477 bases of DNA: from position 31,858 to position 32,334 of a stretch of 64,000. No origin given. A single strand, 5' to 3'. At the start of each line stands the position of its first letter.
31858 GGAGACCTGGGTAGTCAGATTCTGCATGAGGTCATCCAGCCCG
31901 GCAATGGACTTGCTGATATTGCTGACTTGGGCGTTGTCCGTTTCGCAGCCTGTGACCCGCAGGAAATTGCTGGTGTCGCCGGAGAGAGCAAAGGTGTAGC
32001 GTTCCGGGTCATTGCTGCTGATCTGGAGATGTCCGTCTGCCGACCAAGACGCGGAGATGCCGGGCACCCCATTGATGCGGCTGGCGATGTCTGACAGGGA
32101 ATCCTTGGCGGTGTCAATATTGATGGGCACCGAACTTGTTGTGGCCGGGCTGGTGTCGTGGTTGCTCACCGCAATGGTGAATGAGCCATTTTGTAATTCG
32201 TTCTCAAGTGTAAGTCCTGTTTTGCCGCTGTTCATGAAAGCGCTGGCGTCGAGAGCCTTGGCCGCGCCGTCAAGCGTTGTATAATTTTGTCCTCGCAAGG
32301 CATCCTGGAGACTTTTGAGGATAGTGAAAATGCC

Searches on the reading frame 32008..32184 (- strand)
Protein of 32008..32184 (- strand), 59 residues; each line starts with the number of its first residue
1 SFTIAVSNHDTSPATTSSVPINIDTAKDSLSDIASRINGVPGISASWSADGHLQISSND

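Call 57: search_protein_families(library=pfam, proteins=[window:32008-32184:-], max_evalue=1)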
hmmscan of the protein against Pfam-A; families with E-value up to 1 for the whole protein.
window:32008-32184:- (59 aa): 1 family
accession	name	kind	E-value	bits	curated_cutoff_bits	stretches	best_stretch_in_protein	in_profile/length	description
PF07196.18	Flagellin_IN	-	2.5e-09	37.6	22.7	1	1-59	1-55/55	Flagellin hook IN motif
